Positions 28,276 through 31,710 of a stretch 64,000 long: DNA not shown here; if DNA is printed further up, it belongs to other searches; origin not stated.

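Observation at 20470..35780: ECF sigma -> anti-sigma/VWA -> 2398-aa membrane giant -> DUF1553 -> DUF1501: candidate uncharacterised envelope system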

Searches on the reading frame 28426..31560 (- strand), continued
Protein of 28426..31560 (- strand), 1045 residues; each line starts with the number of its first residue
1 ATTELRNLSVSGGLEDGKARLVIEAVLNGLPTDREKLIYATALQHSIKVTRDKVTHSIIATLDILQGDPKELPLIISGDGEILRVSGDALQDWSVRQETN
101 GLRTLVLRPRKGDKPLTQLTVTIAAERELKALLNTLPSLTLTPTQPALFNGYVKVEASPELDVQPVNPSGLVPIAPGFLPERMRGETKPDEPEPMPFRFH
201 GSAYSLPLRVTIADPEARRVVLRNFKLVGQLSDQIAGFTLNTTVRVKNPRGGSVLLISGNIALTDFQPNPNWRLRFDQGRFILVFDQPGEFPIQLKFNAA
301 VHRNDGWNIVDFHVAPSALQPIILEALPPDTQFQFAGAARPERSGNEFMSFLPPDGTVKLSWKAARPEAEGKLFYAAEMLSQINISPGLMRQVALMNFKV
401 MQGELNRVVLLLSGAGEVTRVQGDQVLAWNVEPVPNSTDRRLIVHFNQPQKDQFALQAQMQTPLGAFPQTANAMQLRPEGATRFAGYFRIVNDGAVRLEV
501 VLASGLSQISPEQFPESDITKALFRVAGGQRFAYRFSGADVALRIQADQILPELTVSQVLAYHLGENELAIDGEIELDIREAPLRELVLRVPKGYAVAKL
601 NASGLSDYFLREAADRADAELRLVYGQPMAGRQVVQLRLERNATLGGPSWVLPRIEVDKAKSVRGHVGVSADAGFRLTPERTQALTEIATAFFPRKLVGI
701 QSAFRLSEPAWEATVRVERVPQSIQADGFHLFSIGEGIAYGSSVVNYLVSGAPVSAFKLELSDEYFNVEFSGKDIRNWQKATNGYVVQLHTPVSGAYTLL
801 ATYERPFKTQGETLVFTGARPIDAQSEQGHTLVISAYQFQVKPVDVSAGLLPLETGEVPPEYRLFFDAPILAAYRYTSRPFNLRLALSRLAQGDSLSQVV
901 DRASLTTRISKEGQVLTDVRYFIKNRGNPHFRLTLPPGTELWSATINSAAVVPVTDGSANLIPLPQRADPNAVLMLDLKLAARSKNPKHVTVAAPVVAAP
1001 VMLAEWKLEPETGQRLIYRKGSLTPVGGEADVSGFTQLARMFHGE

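Call 38: find_encoding_contigs(protein=P0273, flank=8000, max_places=1)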
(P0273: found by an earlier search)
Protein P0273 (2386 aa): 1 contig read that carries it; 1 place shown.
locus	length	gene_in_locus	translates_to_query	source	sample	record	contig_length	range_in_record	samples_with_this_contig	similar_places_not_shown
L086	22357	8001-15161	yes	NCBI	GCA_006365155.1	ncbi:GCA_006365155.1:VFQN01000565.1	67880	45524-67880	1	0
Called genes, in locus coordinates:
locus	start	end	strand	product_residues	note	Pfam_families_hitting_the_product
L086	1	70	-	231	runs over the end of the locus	PF00005:ABC_tran, PF02463:SMC_N (faint), PF13304:AAA_21 (faint), PF13401:AAA_22 (faint)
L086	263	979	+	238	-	PF09335:VTT_dom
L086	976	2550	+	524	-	PF07992:Pyr_redox_2, PF01134:GIDA (weak), PF13450:NAD_binding_8 (faint), PF00070:Pyr_redox, PF02852:Pyr_redox_dim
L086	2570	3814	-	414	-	PF00375:SDF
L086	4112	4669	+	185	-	PF04542:Sigma70_r2, PF08281:Sigma70_r4_2, PF04545:Sigma70_r4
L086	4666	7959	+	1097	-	PF12450:vWF_A, PF00092:VWA, PF13519:VWA_2, PF12034:YfbK_C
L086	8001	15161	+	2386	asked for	-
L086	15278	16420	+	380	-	PF01408:GFO_IDH_MocA, PF02894:GFO_IDH_MocA_C, PF22725:GFO_IDH_MocA_C3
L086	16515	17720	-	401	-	PF25876:HH_MFP_RND (faint), PF25989:YknX_C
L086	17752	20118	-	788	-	PF02687:FtsX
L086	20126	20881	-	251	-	PF00005:ABC_tran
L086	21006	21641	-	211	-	-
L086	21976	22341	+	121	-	PF03050:DDE_Tnp_IS66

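Call 39: find_encoding_contigs(protein=P0275, flank=8000, max_places=1)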
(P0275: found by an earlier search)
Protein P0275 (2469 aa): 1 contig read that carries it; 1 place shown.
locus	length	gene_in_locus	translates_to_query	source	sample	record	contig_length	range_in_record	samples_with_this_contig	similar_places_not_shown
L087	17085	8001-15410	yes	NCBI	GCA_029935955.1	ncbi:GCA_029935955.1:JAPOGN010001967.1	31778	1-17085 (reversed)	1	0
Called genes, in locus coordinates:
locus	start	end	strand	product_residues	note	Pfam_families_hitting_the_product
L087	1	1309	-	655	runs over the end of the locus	PF07583:PSCyt2, PF07587:PSD1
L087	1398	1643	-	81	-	-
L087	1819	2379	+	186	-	-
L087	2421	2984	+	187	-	-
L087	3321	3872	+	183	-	PF04542:Sigma70_r2, PF08281:Sigma70_r4_2, PF04545:Sigma70_r4 (weak)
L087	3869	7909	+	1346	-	PF12450:vWF_A, PF00092:VWA, PF05762:VWA_CoxE (weak), PF13519:VWA_2, PF13768:VWA_3, PF12034:YfbK_C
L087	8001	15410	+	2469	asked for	-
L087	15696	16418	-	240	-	PF07963:N_methyl, PF07596:SBP_bac_10 (faint)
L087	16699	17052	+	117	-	PF07963:N_methyl (weak)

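Call 40: find_encoding_contigs(protein=P0163, flank=8000, max_places=1)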
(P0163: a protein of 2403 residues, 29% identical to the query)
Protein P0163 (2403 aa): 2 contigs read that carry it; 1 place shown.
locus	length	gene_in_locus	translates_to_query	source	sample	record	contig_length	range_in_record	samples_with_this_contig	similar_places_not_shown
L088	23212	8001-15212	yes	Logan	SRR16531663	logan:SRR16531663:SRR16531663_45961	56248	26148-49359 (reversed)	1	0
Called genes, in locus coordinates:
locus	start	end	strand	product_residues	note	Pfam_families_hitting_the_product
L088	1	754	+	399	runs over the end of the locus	PF06750:A24_N_bact, PF01478:Peptidase_A24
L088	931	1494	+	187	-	PF04542:Sigma70_r2, PF04545:Sigma70_r4, PF08281:Sigma70_r4_2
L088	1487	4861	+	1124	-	PF12450:vWF_A, PF00092:VWA, PF13519:VWA_2, PF12034:YfbK_C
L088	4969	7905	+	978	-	PF12450:vWF_A, PF00092:VWA, PF13519:VWA_2, PF13768:VWA_3, PF12034:YfbK_C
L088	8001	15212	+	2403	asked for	-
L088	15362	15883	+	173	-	PF00300:His_Phos_1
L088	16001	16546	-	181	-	PF00255:GSHPx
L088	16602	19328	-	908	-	PF20601:DUF6797 (faint), PF00034:Cytochrom_C, PF13442:Cytochrome_CBB3 (faint)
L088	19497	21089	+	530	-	PF08239:SH3_3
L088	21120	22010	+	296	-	PF00763:THF_DHG_CYH, PF02882:THF_DHG_CYH_C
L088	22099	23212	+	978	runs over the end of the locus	PF11028:TMEM260_N, PF00515:TPR_1 (faint), PF07719:TPR_2 (faint), PF13176:TPR_7 (faint), PF13181:TPR_8 (faint), PF13428:TPR_14 (faint), PF14559:TPR_19 (faint), PF12895:ANAPC3 (faint), +1 more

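Call 56: search_protein_families(library=pfam, proteins=[L009:8889-9620:+, L009:7310-8896:+, L009:5260-7476:+, L009:4493-5248:+, L020:7610-9052:+, L020:9045-9776:+], max_evalue=0.01)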
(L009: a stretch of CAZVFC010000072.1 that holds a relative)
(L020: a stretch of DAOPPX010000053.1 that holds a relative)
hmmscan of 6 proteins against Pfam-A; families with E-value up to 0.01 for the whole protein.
L009:8889-9620:+ (243 aa): 0 families

L009:7310-8896:+ (528 aa): 13 families
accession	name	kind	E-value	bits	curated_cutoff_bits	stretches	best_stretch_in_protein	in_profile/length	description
PF13620.12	CarboxypepD_reg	-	3.6e-23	82.2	32.3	3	253-319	6-62/82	Carboxypeptidase regulatory-like domain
PF17802.7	SpaA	-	8.2e-12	45.6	23.1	1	255-316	9-65/91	Prealbumin-like fold domain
PF13715.12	CarbopepD_reg_2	-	2.8e-09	37.3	32.2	0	282-319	21-58/88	CarboxypepD_reg-like domain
PF14686.12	fn3_3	-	1.1e-07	32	24.4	0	289-317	29-57/75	Polysaccharide lyase family 4, domain II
PF09430.16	EMC7_beta-sandw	-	3.8e-07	30.7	26.6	0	473-494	22-43/122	ER membrane protein complex subunit 7, beta-sandwich domain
PF10670.15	DUF4198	-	7.9e-06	26.6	34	0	258-312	156-206/209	Domain of unknown function (DUF4198)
PF17210.9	SdrD_B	-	5.2e-05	23.9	29.7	0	473-497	41-65/112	SdrD B-like domain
PF20598.4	DUF6795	-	0.0017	19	27.4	0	345-394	2-45/103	Domain of unknown function (DUF6795)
PF07495.19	Y_Y_Y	-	0.0022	18.3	26.6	0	478-507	26-55/65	Y_Y_Y domain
PF25020.1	TTR_TEN1-4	-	0.0026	18.1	27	0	340-364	5-29/86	Teneurin TTR-like domain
PF23193.1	NOMO_3rd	-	0.0028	18.1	27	0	477-504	65-92/120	NOMO third transthyretin-like domain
PF00775.27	Dioxygenase_C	-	0.0079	16.1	27.3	0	340-361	28-49/182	Dioxygenase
PF02369.22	Big_1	-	0.0091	16.5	34.9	0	342-392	19-64/93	Bacterial Ig-like domain (group 1)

L009:5260-7476:+ (738 aa): 0 families

L009:4493-5248:+ (251 aa): 0 families

L020:7610-9052:+ (480 aa): 11 families
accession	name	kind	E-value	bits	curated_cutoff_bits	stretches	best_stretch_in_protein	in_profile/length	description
PF13620.12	CarboxypepD_reg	-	1.4e-27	96.2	32.3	3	296-379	2-79/82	Carboxypeptidase regulatory-like domain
PF13715.12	CarbopepD_reg_2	-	2.5e-11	43.9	32.2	0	332-362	26-56/88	CarboxypepD_reg-like domain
PF17802.7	SpaA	-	6.7e-10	39.4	23.1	1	207-262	9-57/91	Prealbumin-like fold domain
PF10670.15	DUF4198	-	6e-06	27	34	0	210-262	156-204/209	Domain of unknown function (DUF4198)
PF09430.16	EMC7_beta-sandw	-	6.8e-06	26.7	26.6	0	425-449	22-46/122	ER membrane protein complex subunit 7, beta-sandwich domain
PF14686.12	fn3_3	-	1.2e-05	25.4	24.4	0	426-470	29-70/75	Polysaccharide lyase family 4, domain II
PF17210.9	SdrD_B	-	3.2e-05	24.5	29.7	0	236-265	37-66/112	SdrD B-like domain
PF23193.1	NOMO_3rd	-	0.00094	19.7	27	0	430-452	66-88/120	NOMO third transthyretin-like domain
PF00576.27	Transthyretin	-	0.0025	18.9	25.3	0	205-271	5-71/109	HIUase/Transthyretin family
PF20598.4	DUF6795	-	0.0026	18.5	27.4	0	297-345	2-44/103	Domain of unknown function (DUF6795)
PF20608.4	Phage_tube_C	-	0.0062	17.3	24.1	0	237-269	37-70/82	Phage tail tube protein C-terminal domain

L020:9045-9776:+ (243 aa): 0 families

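Call 83: find_homologous_proteins(query=P0237, max_evalue=1e-10)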
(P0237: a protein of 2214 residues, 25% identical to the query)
Query P0237 (2214 aa): 81 proteins with E <= 1e-10 among 8000 candidates.
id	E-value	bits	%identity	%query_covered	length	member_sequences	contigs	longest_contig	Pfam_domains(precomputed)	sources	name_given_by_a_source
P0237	0.0e+0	5060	100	100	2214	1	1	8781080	-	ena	-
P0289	0.0e+0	1460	37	46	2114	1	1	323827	-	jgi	-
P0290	0.0e+0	1445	37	48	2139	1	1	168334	-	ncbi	-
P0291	0.0e+0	1390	36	44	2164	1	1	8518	-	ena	-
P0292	0.0e+0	1376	35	44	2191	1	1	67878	-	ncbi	ncbi:MAG: hypothetical protein R6V03_07670 [Kiritimatiellia bacterium]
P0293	0.0e+0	1352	38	41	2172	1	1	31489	-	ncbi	-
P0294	0.0e+0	1344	35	45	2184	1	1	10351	-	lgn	-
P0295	0.0e+0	1339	33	98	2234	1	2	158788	-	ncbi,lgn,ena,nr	ncbi:MAG: hypothetical protein O2923_12305 [Verrucomicrobia bacterium]|nr:hypothetical protein [Verr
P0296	0.0e+0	1335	39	40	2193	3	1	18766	-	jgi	-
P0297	0.0e+0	1322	38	38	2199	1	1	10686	-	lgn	-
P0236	0.0e+0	1321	38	38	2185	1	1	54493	-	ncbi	-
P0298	0.0e+0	1318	38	41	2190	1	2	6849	-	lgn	-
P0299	0.0e+0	1317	39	40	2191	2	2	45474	-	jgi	jgi:hypothetical protein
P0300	0.0e+0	1317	40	40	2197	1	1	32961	-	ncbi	-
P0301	0.0e+0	1314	39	40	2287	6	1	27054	PF13385.14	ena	-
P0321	0.0e+0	1186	36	39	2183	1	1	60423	-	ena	-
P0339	7.1e-288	977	32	42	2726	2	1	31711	PF13598.13,PF13600.12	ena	-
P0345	1.2e-195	671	27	37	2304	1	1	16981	-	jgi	jgi:type II secretory pathway pseudopilin PulG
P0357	1.2e-40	157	21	33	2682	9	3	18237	PF07596.17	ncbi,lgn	ncbi:MAG: DUF1559 domain-containing protein [Thermoguttaceae bacterium]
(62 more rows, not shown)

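Call 86: search_protein_families(library=pfam, proteins=[P0339, P0357, P0345], max_evalue=0.1)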
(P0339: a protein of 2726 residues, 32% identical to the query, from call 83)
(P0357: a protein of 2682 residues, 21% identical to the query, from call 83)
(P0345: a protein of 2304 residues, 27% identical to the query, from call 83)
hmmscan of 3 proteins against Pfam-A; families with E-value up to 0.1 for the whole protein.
P0339 (2726 aa): 2 families
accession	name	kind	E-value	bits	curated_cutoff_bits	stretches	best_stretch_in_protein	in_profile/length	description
PF13598.12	DUF4139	-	2.1e-18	67.3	31.8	1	2384-2710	2-204/205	Domain of unknown function (DUF4139)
PF13600.11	DUF4140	-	7.6e-07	29.9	27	1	2192-2290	1-98/98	N-terminal domain of unknown function (DUF4140)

P0357 (2682 aa): 1 family
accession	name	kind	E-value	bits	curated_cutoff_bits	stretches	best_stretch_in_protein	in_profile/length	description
PF07596.16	SBP_bac_10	-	1.5e-45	156.8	23.3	2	1021-1183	1-189/268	Protein of unknown function (DUF1559)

P0345 (2304 aa): 0 families
